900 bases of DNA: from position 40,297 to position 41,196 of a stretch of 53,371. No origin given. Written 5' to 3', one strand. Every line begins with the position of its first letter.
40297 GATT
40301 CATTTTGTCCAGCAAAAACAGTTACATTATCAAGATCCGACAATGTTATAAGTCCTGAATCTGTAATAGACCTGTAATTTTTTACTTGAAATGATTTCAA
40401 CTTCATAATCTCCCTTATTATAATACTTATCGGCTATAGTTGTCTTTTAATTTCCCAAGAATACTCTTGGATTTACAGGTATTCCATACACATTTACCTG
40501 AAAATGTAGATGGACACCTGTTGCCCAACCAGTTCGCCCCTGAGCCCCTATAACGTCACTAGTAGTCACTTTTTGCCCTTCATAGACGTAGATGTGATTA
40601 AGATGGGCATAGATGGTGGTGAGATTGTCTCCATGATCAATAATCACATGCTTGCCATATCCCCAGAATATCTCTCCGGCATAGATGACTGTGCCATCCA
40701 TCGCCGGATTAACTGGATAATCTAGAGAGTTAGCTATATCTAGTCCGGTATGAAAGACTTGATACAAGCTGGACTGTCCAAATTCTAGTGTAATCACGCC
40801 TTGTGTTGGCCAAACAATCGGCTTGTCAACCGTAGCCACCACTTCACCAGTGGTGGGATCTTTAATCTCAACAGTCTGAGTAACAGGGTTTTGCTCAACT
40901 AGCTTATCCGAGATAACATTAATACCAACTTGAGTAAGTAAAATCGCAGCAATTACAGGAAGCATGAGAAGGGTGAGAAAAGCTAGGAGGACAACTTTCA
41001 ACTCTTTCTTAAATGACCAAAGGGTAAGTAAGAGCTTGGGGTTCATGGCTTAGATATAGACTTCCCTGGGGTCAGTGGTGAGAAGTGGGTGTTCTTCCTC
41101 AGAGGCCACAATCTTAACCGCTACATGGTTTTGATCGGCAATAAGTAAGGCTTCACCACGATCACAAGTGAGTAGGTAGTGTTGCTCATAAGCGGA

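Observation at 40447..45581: Compact Gram-positive-type T4SS-like operon without a visible coupling protein, relaxase, VirB8 or VirB11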

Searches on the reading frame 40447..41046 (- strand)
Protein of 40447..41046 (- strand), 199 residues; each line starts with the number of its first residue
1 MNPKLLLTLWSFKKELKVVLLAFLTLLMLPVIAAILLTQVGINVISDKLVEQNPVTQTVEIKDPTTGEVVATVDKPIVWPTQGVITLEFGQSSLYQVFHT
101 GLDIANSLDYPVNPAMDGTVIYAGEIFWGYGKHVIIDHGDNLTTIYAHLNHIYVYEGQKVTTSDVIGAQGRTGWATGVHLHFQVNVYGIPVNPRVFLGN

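Call 6: search_protein_families(library=pfam, proteins=[window:40447-41046:-], max_evalue=1)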
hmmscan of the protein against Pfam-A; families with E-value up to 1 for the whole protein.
window:40447-41046:- (199 aa): 2 families
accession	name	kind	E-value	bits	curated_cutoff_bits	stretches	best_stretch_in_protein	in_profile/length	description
PF01551.29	Peptidase_M23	-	4.9e-28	97.6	28.7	1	98-193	2-96/96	Peptidase family M23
PF03553.21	Na_H_antiporter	-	0.047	13.4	23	1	17-109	38-128/303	Na+/H+ antiporter family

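Call 7: search_protein_families(library=ncbifam, proteins=[window:40447-41046:-], max_evalue=1)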
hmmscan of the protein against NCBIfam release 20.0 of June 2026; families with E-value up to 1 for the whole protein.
window:40447-41046:- (199 aa): 14 families
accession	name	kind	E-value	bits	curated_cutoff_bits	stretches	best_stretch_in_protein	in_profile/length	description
NF052530.1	Heli_ShapePgp3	exception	3e-24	85.6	300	1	71-196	135-263/270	peptidoglycan metallopeptidase Pgp3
NF052336.1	PdgHdaseHSB100310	equivalog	4.9e-22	78.7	500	1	64-188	22-145/316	peptidoglycan hydrolase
NF050804.1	CellDivDipMCaul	equivalog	1.1e-21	77.3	900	1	63-185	493-614/634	cell division endopeptidase DipM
NF040883.1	amid_act_ActS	equivalog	1.8e-21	76.6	375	1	70-197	110-233/242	amidase activator ActS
NF008123.1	PRK10871.1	equivalog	1.6e-20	73.8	311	1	69-197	239-362/365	murein hydrolase activator NlpD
NF052529.1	PG_M23_Pgp6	exception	2e-19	69.6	600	1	90-195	326-430/452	peptidoglycan metallopeptidase Pgp6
NF041208.1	celldiv_DipM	equivalog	3.3e-19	69.4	740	1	77-197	298-417/419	cell division endopeptidase DipM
NF008652.0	PRK11649.1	equivalog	7.5e-16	57.8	341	1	99-193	313-406/439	murein DD-endopeptidase MepM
NF053825.1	PdgNdpepShyA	equivalog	1.7e-15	56.6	700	1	99-193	296-389/425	peptidoglycan DD-endopeptidase ShyA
NF053738.1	S2SprSpoIIQBc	equivalog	2e-13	50.5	250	1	99-197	122-223/232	stage II sporulation protein SpoIIQ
NF053824.1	PdgNdpepShyC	equivalog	5.3e-13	48.6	700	1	99-195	296-391/429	peptidoglycan DD-endopeptidase ShyC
NF047755.1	LIC_10271_M23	exception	1.9e-12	47.4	180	1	85-193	105-205/207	LIC_10271 family cell wall hydrolase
NF008644.1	PRK11637.1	equivalog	4e-11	42.5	270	1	77-198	264-384/385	murein hydrolase activator EnvC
NF047657.1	CellWlHdaseLepto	equivalog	1.1e-10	41.3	400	1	79-194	108-217/221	hypothetical protein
